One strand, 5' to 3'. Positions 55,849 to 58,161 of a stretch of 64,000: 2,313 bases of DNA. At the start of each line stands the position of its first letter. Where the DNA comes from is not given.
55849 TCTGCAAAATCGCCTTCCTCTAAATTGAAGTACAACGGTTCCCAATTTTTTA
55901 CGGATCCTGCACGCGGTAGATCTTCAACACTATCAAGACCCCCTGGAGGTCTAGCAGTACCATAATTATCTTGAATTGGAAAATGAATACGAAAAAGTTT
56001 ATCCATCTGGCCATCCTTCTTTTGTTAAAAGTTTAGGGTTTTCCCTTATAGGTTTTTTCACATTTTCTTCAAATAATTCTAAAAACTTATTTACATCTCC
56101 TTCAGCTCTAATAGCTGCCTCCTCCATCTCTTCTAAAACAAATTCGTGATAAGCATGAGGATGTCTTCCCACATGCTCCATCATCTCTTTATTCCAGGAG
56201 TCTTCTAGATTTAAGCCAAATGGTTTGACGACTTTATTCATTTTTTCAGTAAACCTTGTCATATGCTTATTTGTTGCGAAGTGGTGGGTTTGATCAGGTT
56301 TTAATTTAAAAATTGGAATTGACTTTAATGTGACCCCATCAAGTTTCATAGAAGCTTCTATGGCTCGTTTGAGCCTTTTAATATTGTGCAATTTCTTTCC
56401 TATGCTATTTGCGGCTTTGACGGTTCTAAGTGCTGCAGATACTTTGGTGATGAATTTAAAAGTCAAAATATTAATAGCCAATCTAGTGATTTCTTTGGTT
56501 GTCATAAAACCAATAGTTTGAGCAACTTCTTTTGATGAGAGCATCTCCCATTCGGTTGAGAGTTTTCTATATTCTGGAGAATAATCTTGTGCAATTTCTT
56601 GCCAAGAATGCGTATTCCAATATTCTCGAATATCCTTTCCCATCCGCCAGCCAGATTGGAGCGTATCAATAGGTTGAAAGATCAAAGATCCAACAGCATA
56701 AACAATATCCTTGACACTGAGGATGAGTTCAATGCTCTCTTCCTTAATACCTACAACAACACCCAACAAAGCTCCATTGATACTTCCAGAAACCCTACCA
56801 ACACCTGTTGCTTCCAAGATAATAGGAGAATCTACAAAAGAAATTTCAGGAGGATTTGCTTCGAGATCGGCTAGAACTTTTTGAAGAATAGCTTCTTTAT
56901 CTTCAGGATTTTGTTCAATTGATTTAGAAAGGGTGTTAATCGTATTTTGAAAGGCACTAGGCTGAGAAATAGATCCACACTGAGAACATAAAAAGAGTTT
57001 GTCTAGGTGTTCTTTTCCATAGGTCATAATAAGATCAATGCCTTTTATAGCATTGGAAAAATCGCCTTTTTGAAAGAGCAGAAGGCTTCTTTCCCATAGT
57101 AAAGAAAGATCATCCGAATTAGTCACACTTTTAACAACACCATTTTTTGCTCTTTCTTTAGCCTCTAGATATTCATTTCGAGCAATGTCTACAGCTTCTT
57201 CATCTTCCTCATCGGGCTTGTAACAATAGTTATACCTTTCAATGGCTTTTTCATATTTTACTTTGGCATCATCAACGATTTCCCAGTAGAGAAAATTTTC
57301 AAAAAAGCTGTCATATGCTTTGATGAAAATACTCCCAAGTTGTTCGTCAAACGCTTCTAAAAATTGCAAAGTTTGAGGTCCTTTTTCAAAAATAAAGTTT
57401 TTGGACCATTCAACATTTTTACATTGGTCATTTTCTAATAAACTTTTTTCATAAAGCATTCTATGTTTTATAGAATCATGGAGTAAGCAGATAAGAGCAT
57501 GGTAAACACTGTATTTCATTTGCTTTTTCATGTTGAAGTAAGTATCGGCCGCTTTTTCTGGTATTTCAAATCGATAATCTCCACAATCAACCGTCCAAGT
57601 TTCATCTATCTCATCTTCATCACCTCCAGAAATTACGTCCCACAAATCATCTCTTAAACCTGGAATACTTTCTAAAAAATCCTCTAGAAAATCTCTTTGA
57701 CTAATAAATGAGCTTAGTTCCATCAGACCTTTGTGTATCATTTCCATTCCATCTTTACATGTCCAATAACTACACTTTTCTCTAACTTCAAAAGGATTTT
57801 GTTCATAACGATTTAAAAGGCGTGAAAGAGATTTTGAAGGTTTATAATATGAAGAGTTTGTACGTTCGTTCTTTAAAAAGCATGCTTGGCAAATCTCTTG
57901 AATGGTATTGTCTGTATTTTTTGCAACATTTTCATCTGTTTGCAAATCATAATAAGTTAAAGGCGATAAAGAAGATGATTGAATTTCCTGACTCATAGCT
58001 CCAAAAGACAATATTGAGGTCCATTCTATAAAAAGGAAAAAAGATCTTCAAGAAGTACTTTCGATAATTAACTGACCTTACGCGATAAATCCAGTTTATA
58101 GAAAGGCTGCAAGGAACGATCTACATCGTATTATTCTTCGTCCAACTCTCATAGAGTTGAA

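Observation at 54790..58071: Polymorphic toxin-immunity cassette (AHH-like HNH nuclease + Imm11-like gene) in a chlamydia-like genome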

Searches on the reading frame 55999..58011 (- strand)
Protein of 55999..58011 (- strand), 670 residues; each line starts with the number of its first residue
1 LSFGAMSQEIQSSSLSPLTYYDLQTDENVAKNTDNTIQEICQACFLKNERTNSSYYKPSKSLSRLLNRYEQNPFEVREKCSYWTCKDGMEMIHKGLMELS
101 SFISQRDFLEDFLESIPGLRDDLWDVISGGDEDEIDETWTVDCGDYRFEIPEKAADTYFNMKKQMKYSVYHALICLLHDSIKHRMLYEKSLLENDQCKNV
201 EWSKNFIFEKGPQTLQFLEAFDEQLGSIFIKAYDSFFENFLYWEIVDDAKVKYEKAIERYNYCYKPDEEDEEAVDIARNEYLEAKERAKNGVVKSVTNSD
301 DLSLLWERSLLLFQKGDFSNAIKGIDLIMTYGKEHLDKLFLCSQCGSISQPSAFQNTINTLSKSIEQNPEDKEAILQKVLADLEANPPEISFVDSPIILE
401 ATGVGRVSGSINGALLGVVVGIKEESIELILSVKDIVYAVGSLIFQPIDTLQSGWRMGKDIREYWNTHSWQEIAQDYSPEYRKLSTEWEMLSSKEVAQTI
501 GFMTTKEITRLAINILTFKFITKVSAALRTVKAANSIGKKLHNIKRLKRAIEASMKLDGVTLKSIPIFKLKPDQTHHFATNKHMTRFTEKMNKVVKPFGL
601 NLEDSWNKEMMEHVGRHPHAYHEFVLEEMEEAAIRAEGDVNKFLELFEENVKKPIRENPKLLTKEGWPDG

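Call 3: search_protein_families(library=pfam, proteins=[window:55999-58011:-], max_evalue=1)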
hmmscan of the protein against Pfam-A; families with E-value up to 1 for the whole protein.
window:55999-58011:- (670 aa): 2 families
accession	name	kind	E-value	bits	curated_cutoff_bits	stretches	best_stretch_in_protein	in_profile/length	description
PF14412.12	AHH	-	2.2e-08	34.5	22.3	1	573-641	17-95/111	A nuclease family of the HNH/ENDO VII superfamily with conserved AHH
PF16503.10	zn-ribbon_14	-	0.95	9.5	34.9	0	38-46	12-20/32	Zinc-ribbon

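Call 4: search_protein_families(library=ncbifam, proteins=[window:55999-58011:-], max_evalue=1)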
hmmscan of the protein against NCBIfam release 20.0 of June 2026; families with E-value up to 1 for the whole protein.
window:55999-58011:- (670 aa): 1 family
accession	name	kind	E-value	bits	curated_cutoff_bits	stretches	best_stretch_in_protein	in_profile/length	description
NF011482.0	PRK14892.1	equivalog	0.14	12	109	0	32-79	36-83/101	putative transcription elongation factor Elf1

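Call 8: find_homologous_proteins(query=window:55999-58011:-, max_evalue=0.001)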
Query window:55999-58011:- (670 aa): 2 proteins with E <= 0.001 among 8000 candidates.
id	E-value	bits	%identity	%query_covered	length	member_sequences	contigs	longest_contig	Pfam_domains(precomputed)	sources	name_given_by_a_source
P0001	0.0e+0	1520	100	99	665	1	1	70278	PF14412.13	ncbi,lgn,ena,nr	ncbi:MAG: hypothetical protein K940chlam8_00058 [Chlamydiae bacterium]|nr:hypothetical protein [Chla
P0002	3.7e-290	982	88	73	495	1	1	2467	-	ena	-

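Call 21: find_encoding_contigs(protein=P0002, flank=8000)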
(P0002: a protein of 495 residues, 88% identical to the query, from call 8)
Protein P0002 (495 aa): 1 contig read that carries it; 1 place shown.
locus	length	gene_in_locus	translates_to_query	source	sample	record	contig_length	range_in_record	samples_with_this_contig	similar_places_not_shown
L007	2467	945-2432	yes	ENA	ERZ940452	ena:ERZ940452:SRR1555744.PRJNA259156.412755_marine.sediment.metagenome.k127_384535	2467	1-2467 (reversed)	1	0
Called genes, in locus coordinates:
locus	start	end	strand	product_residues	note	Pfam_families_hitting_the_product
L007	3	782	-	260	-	?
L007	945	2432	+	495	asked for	-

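Call 29: search_protein_representatives(protein=window:55999-57996:-)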
Query: 665 residues. Proteins with E-value up to 0.001 (for the whole library): 710; up to 1e-10: 458; up to 1e-30: 1. The best 150 are listed.
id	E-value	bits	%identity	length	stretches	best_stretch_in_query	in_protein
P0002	1.1e-290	982.1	88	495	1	1-487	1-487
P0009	1.2e-29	119.7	58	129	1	562-663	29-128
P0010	5.0e-29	117.7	55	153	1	565-663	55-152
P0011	1.8e-28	115.9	60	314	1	564-663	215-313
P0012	3.8e-28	114.8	54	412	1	553-662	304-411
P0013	9.3e-28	113.5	57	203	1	563-662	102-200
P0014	9.7e-28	113.5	56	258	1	569-662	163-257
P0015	8.0e-27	110.4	54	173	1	564-662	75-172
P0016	1.3e-26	109.7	56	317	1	566-660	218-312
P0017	1.4e-26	109.6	54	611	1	550-662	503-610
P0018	1.7e-26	109.3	53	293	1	567-662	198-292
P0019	2.0e-26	109.1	57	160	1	567-662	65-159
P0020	2.1e-26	109.1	55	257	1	560-662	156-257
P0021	2.2e-26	109.0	55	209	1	563-662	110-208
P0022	3.3e-26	108.4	52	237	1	557-662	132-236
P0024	4.5e-26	107.9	46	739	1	525-662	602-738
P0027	1.2e-25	106.6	58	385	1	566-662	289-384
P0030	2.2e-25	105.7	55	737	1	567-662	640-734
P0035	7.5e-25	103.9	54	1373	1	564-662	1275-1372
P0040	2.1e-24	102.4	34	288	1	421-662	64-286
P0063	3.6e-23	98.4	52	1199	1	566-662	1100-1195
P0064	3.7e-23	98.3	45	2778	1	549-664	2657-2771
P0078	7.2e-23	97.4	53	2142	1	567-662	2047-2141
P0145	7.5e-21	90.7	43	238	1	526-662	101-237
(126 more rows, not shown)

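Call 30: search_protein_families(library=pfam, proteins=[P0064, P0078, P0035, P0063, P0024, P0030, P0017, P0040], max_evalue=0.001)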
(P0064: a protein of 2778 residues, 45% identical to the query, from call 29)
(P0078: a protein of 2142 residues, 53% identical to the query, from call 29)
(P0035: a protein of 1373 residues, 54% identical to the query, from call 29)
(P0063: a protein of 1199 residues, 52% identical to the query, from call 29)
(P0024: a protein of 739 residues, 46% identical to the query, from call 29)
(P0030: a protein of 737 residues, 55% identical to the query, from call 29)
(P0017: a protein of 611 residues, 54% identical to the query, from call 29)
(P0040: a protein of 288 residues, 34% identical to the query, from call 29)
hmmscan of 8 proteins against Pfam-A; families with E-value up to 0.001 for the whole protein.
P0064 (2778 aa): 3 families
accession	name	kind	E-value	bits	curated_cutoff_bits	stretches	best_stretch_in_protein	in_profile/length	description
PF05860.19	TPS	-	3.4e-25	89.9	33.5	1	47-309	4-251/252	TPS secretion domain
PF13332.12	Fil_haemagg_2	-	1.7e-10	41.8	22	1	2104-2235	34-166/170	Hemagglutinin repeat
PF14412.12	AHH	-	9.6e-08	32.5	22.3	1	2674-2748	16-100/111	A nuclease family of the HNH/ENDO VII superfamily with conserved AHH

P0078 (2142 aa): 5 families
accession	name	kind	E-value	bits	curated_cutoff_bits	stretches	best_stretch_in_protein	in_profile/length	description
PF13517.12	FG-GAP_3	-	2.9e-12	47.4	26.9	1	571-631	1-60/61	FG-GAP-like repeat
PF05593.20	RHS_repeat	-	1.9e-11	44.5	22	0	1253-1276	2-26/38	RHS Repeat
PF01839.29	FG-GAP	-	5.8e-11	42.5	22.1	0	492-505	7-20/37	FG-GAP repeat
PF03534.18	SpvB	-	3.8e-10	39.9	22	1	76-285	3-219/287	Salmonella virulence plasmid 65kDa B protein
PF14412.12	AHH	-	1.3e-08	35.2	22.3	1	2047-2116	16-96/111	A nuclease family of the HNH/ENDO VII superfamily with conserved AHH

P0035 (1373 aa): 3 families
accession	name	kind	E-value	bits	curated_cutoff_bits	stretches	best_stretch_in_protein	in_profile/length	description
PF20041.5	DUF6443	-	2e-40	138.6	27.8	1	170-310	6-136/137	Domain of unknown function (DUF6443)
PF14412.12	AHH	-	2e-12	47.5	22.3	1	1275-1346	13-95/111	A nuclease family of the HNH/ENDO VII superfamily with conserved AHH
PF05593.20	RHS_repeat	-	0.0008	20.2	22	0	892-908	14-28/38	RHS Repeat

P0063 (1199 aa): 2 families
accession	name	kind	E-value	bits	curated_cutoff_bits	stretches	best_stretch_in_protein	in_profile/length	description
PF14412.12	AHH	-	3.1e-13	50.1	22.3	1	1098-1163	13-89/111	A nuclease family of the HNH/ENDO VII superfamily with conserved AHH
PF03448.22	MgtE_N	-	2.8e-05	25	25.9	1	773-831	39-97/102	MgtE intracellular N domain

P0024 (739 aa): 1 family
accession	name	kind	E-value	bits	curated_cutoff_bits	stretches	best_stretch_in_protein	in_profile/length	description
PF14412.12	AHH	-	1.1e-12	48.3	22.3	1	640-710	12-93/111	A nuclease family of the HNH/ENDO VII superfamily with conserved AHH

P0030 (737 aa): 2 families
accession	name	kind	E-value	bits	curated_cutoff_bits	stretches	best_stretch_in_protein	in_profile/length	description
PF05593.20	RHS_repeat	-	2.9e-13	50.3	22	1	17-51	1-36/38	RHS Repeat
PF14412.12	AHH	-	6.3e-10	39.5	22.3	1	630-705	6-92/111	A nuclease family of the HNH/ENDO VII superfamily with conserved AHH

P0017 (611 aa): 3 families
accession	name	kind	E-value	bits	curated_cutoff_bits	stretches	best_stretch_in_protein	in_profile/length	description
PF05593.20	RHS_repeat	-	1.4e-27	95.9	22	5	217-252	1-37/38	RHS Repeat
PF14412.12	AHH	-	6.5e-11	42.6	22.3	1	512-585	12-96/111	A nuclease family of the HNH/ENDO VII superfamily with conserved AHH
PF25023.1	TEN_YD-shell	-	2.1e-07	29.9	50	1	7-367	501-866/909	Teneurin YD-shell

P0040 (288 aa): 1 family
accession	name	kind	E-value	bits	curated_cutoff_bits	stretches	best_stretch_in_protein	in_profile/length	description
PF14412.12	AHH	-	1.1e-16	61.3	22.3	1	191-273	14-110/111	A nuclease family of the HNH/ENDO VII superfamily with conserved AHH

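Call 35: find_related_loci(query=A2, collection=genome_contigs, flank=10000)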
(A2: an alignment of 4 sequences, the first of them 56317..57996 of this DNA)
Query A2 (560 aa) in genome_contigs; peptide patterns used: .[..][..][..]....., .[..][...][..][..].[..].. (x = any residue, [..] = any of these).
69 stretches matched a pattern, but none encodes a relative of the query by tblastn (E <= 1e-3).

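Call 36: find_related_loci(query=A2, collection=metagenome_contigs, flank=8000)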
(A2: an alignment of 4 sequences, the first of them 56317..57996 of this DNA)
Query A2 (560 aa) in metagenome_contigs; peptide patterns used: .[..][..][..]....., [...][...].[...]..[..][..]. (x = any residue, [..] = any of these).
174 stretches matched a pattern, but none encodes a relative of the query by tblastn (E <= 1e-3).

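Call 60: search_protein_families(library=padloc, proteins=[window:55999-58011:-], max_evalue=0.1)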
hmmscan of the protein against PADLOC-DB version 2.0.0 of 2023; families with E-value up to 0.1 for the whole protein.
window:55999-58011:- (670 aa): 0 families

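Call 63: predict_structure(alignment_id=A4)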
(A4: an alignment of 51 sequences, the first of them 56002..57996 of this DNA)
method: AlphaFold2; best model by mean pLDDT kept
length: 665 residues; sequences in the alignment: 51
mean_pLDDT: 60.7   pTM: 0.35
mean pLDDT of the five models: 60.7, 57.5, 57.2, 56.3, 54.6
residues with pLDDT >= 90: 94; 70-90: 102; 50-70: 232; < 50: 237
segments of 3 or more residues with pLDDT < 50: 1-57, 68-86, 94-97, 128-133, 147-149, 151-157, 159-165, 332-346, 382-457, 482-489, 550-562
pLDDT, mean of each block of 10 residues (from residue 1): 39 39 48 43 37 48 57 41 47 50 61 63 45 55 51 47 49 57 64 54 58 62 55 58 80 78 89 85 62 62 71 74 71 40 45 67 76 63 35 32 36 32 35 37 37 46 53 50 46 65 74 70 62 56 62 45 75 86 97 98 93 95 98 98 98 95 81
secondary structure, 60 per line:
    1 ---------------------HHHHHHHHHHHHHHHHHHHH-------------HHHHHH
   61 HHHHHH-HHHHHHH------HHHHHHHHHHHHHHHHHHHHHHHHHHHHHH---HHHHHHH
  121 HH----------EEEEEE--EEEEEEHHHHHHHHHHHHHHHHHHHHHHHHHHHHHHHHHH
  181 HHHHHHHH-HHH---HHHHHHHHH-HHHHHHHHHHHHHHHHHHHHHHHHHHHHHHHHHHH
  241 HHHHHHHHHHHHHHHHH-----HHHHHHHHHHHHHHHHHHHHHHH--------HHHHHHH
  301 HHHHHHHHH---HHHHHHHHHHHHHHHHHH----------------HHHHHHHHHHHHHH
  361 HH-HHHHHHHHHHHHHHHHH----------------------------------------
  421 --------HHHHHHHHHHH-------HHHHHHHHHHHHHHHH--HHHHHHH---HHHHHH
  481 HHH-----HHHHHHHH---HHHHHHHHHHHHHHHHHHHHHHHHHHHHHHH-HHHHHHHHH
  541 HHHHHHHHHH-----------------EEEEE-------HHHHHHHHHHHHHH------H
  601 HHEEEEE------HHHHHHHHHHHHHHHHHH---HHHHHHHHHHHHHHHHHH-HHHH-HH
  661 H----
elements in order (helices of 4 or more, strands of 3 or more residues): H22-41 H55-66 H68-74 H81-110 H114-122 E133-138 E141-146 H147-188 H196-204 H206-257 H263-285 H294-309 H313-330 H347-362 H364-380 H429-439 H447-462 H465-471 H475-483 H489-496 H500-530 H532-550 E568-572 H580-593 E603-607 H614-631 H635-652 H654-657

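Call 65: fold_search(model_id=the predicted structure, library=pdb)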
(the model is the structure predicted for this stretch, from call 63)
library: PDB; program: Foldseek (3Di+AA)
matches with E <= 10: 131; with E <= 0.001: 0
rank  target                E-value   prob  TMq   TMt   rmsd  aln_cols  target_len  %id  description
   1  5c5b_C                1.6e-01  0.44  0.09  0.15  25.6       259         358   18  Crystal Structure of Human APPL BAR-PH Heterodimer (released 2016-06-22)
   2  5c5b_A                2.3e-01  0.54  0.12  0.21  26.6       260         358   15  Crystal Structure of Human APPL BAR-PH Heterodimer (released 2016-06-22)
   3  3i2w_A                4.9e-01  0.23  0.11  0.24  36.2       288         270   13  Crystal structure of EFC/F-BAR domain of Drosophila Syndapin/PACSIN (released 2010-03-02)
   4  3k66                  7.1e-01  0.38  0.14  0.31  16.8       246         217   13  X-ray crystal structure of the E2 domain of C. elegans APL-1 (released 2009-11-10)
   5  6ikn_A                1.7e+00  0.11  0.10  0.21  34.2       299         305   12  Crystal structure of the GAS7 F-BAR domain (released 2019-10-16)
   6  2b05_E                2.0e+00  0.30  0.15  0.34  19.2       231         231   15  Crystal Structure of 14-3-3 gamma in complex with a phosphoserine peptide (released 2005-10-11)
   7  5a7d_C                2.4e+00  0.11  0.10  0.16  22.8       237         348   15  Tetrameric assembly of LGN with Inscuteable (released 2016-08-03)
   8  6xns_C                2.6e+00  0.11  0.10  0.19  20.9       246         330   16  C3_crown-05 (released 2020-12-23)
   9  2efl                  2.6e+00  0.06  0.08  0.17  33.5       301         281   12  Crystal structure of the EFC domain of formin-binding protein 17 (released 2007-05-29)
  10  4bne_A                2.7e+00  0.03  0.08  0.13  34.7       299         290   15  Pacsin2 Interacts with Membranes and Actin-Filaments (released 2014-05-14)
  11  6xns_A                2.9e+00  0.12  0.11  0.21  20.2       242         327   17  C3_crown-05 (released 2020-12-23)
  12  6djl_B                2.9e+00  0.11  0.11  0.26  21.2       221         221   14  Crystal structure of the Rab11 GEF SH3BP5 bound to nucleotide free Rab11A (released 2018-09-26)
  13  6jx6_B                2.9e+00  0.08  0.07  0.21  18.2       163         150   13  Tetrameric form of Smac (released 2019-12-04)
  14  2vgy                  3.0e+00  0.09  0.07  0.26  15.9       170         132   14  Crystal structure of the Yersinia enterocolitica Type III Secretion Translocator Chaperone SycD (alternative dimer) (released 2007-12-04)
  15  6w1e                  3.0e+00  0.09  0.09  0.21  14.8       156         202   17  Crystal structure of Streptococcus thermophilus SHP pheromone receptor Rgg3 (released 2020-10-21)
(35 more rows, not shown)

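Call 69: search_solved_structures(query=A4, max_evalue=10, show_alignments=3)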
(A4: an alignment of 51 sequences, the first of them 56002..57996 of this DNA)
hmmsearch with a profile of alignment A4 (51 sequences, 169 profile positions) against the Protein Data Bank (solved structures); distinct sequences matched with E-value up to 10: 1.
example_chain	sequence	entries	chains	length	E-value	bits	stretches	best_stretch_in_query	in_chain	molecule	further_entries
2hb6_A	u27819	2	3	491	0.74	13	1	80-118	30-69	Leucine aminopeptidase 1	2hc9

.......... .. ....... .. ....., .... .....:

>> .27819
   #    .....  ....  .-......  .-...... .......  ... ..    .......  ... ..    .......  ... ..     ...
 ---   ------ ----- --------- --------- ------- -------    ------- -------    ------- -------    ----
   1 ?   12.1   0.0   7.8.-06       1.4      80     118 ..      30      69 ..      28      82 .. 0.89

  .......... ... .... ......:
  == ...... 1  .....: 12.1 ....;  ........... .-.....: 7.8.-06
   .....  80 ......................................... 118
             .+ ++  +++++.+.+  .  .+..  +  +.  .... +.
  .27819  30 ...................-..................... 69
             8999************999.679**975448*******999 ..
